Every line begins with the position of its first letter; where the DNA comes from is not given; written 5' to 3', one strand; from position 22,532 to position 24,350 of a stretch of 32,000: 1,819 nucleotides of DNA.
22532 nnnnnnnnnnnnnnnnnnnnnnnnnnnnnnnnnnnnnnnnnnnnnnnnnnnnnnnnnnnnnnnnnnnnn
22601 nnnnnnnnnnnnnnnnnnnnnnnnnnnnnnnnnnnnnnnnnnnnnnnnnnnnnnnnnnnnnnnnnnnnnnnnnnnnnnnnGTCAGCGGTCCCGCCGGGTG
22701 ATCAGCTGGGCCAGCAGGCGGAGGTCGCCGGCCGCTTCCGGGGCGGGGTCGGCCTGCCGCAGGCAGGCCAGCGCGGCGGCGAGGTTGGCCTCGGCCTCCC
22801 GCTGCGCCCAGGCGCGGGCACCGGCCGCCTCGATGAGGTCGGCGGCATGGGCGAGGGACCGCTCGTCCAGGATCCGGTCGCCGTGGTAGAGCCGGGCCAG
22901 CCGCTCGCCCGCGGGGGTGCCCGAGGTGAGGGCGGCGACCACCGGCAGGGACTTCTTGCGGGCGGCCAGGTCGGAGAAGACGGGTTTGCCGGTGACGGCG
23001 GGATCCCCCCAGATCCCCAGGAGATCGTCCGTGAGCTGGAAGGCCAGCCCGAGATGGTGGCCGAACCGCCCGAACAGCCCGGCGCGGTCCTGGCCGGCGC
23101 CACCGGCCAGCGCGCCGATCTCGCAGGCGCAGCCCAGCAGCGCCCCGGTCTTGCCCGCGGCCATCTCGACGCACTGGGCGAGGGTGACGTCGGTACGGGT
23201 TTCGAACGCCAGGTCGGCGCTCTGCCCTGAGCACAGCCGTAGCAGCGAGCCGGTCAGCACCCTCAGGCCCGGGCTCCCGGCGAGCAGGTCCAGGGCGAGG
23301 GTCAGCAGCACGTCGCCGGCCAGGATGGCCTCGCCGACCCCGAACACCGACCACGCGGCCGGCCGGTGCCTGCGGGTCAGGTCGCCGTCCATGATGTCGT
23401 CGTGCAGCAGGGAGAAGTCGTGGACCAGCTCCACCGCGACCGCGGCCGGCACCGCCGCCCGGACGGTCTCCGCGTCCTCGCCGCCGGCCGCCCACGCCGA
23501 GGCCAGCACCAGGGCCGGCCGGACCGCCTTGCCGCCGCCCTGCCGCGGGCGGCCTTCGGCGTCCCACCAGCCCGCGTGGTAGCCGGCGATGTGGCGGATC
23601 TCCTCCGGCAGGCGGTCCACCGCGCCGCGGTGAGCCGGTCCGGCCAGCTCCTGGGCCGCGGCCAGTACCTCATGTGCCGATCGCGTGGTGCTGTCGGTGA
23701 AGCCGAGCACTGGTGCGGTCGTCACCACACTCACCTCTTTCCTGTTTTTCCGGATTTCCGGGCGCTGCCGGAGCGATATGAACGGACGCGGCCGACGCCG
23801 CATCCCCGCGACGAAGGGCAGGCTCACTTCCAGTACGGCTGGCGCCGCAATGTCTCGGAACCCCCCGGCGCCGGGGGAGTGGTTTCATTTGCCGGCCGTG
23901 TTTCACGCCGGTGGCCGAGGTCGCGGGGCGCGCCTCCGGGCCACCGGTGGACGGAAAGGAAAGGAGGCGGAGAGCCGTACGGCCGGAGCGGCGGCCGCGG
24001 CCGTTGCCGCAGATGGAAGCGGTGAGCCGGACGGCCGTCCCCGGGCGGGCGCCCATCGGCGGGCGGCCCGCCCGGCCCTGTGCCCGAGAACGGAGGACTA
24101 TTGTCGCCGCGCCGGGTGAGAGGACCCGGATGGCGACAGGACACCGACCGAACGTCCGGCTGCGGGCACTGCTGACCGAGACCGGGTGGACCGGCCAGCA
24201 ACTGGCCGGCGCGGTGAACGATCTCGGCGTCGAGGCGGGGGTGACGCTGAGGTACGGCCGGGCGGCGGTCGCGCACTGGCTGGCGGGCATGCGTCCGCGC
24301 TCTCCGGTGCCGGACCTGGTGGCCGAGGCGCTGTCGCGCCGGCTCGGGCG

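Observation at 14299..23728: Cryptic terpenoid gene cluster: polyprenyl synthase + private ispH/dxs/ispG + class II cyclase + P450 + UbiA-type protein, with no class I terpene synthase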

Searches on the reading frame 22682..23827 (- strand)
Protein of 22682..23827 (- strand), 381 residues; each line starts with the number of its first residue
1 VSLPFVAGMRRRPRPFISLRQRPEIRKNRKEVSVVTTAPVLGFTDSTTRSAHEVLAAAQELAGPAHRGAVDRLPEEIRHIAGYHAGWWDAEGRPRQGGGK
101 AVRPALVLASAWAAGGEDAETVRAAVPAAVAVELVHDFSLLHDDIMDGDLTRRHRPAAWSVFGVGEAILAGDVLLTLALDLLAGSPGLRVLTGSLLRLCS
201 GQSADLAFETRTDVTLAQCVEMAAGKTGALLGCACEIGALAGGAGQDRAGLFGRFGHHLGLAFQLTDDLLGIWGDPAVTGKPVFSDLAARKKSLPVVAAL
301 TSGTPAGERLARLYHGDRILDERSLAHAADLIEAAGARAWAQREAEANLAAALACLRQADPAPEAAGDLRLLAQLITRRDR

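Call 3: search_protein_families(library=pfam, proteins=[window:22682-23827:-])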
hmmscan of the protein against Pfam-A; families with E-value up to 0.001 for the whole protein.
window:22682-23827:- (381 aa): 1 family
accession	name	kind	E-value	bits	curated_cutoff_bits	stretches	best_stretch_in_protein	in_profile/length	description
PF00348.22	polyprenyl_synt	-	6.4e-55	186.5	27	1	97-324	14-243/251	Polyprenyl synthetase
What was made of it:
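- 22682..23728 (-): IdsB-like short-chain polyprenyl diphosphate synthase, predicted GGPP synthase. Pfam polyprenyl_synt 6.4e-55 (call 3).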

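Call 7: search_protein_families(library=ncbifam, proteins=[window:22682-23827:-])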
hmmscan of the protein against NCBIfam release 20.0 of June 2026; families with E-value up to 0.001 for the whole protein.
window:22682-23827:- (381 aa): 16 families
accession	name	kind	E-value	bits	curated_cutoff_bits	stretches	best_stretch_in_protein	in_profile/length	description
NF041169.1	f2_encap_cargo4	exception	4.4e-131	437.1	450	1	51-381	1-334/334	family 2 encapsulin nanocompartment cargo protein polyprenyl transferase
NF045549.1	GGPPsyn_IdsB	equivalog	8.6e-100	334.1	475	1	45-381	10-346/346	geranylgeranyl diphosphate synthase IdsB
NF040698.1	IdsA_Meth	equivalog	3e-55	187.7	468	1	96-379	39-326/328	short chain isoprenyl diphosphate synthase IdsA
NF041003.1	GGPP_syn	equivalog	9e-52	176.1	500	1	96-379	37-324/326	geranylgeranyl diphosphate synthase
NF045485.1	FPPsyn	subfamily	2.2e-42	145.2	275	1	96-301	34-249/288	farnesyl diphosphate synthase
NF045685.1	GGPPSynCrtE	equivalog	8.9e-32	110.3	460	1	98-303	41-256/293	geranylgeranyl diphosphate synthase CrtE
NF040789.2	gerfarn_diphsyn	equivalog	3.9e-31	108.5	560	1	125-378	84-342/345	geranylfarnesyl diphosphate synthase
TIGR02748.1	GerC3_HepT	equivalog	2.8e-30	105.5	456.55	1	96-380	40-318/319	heptaprenyl diphosphate synthase component II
TIGR02749.1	prenyl_cyano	equivalog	7.9e-30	104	383.2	1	96-367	41-309/322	solanesyl diphosphate synthase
NF045628.1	HxpDPsynlarge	equivalog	8.8e-30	103.8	500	1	96-313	32-248/311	hexaprenyl-diphosphate synthase large subunit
NF042417.1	NPPPS_Mycobact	equivalog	2.4e-28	99.1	600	1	97-344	54-299/335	nonaprenyl/(2E,6E)-farnesyl/geranylgeranyl diphosphat synthase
NF007877.0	PRK10581.1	equivalog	1.1e-27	96.9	321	1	98-301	43-257/299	(2E,6E)-farnesyl diphosphate synthase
NF008140.0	PRK10888.1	equivalog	1.8e-26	93.2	412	1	97-379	42-321/323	octaprenyl diphosphate synthase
NF042416.1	GFPPS_Mycobact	equivalog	7.5e-26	90.9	600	1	97-379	40-348/350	bifunctional (2E,6E)-farnesyl/geranyl diphosphate synthase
NF040627.1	GFPS_Meth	equivalog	1.6e-23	83.6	600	1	97-271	38-209/285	geranylfarnesyl diphosphate synthase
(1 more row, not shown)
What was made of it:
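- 22682..23728 (-): NCBIfam GGPPsyn_IdsB scores 334 bits, below its cut-off (call 7).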

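Call 88: search_solved_structures(query=window:22682-23728:-, max_evalue=1e-20)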
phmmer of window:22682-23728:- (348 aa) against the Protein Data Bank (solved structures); distinct sequences matched with E-value up to 1e-20: 70 (the best 60 are shown).
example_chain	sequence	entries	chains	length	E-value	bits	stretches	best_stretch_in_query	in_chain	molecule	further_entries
3nf2_A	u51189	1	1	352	2.2e-77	264.2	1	22-343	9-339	Putative polyprenyl synthetase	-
1wy0_A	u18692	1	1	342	1.4e-43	153.1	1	63-347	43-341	geranylgeranyl pyrophosphate synthetase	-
6kd7_A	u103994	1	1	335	3.7e-36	128.7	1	51-335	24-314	Polyprenyl synthetase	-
5jfq_A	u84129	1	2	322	1.3e-33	120.3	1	58-273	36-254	Geranylgeranyl Pyrophosphate Synthetase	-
5ayp_A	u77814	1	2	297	2.9e-31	112.6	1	62-278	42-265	Farnesyl diphosphate synthase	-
5ze6_A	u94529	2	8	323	4.2e-29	105.5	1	63-348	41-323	Octaprenyl diphosphate synthase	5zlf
3wjk_A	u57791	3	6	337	4.8e-29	105.3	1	63-348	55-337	Octaprenyl diphosphate synthase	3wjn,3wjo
4jxn_A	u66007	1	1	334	9.3e-29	104.3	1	62-324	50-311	Octaprenyl-diphosphate synthase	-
7my6_A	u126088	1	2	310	2.2e-28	103.1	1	65-272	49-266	Farnesyl-diphosphate synthase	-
7my7_AAA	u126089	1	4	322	3.3e-28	102.5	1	65-272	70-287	Farnesyl-diphosphate synthase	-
5e8l_A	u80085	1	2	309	4.3e-28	102.1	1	64-286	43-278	Heterodimeric geranylgeranyl pyrophosphate synthase large subunit 1, chloroplastic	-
4dhd_A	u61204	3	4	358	9.1e-28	101.1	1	63-312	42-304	Polyprenyl synthetase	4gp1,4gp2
3p8l_A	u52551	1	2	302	1.8e-27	100.1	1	64-287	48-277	Geranyltranstransferase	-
4f62_A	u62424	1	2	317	2.2e-27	99.8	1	64-269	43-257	Geranyltranstransferase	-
7my1_AAA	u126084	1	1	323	2.3e-27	99.7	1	64-270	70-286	Geranylgeranyl pyrophosphate synthase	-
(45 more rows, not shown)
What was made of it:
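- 22682..23728 (-): The best PDB match is 3nf2 at 2e-77 (call 88).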

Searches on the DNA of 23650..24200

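Call 66: search_rna_families(source=window, start=23650, end=24200, threshold=evalue, max_evalue=1)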
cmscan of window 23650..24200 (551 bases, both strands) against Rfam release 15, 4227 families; matches with E-value up to 1: 2.
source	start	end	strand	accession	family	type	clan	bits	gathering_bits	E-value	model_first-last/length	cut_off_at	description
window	23968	24021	+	RF03006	M23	Gene; sRNA;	-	21.4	41.2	0.12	1-53/53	no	M23 RNA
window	23685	23735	-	RF01840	ovine_lenti_FSE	Cis-reg; frameshift_element;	-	16.7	45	0.99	1-54/54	no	ribosomal frameshift element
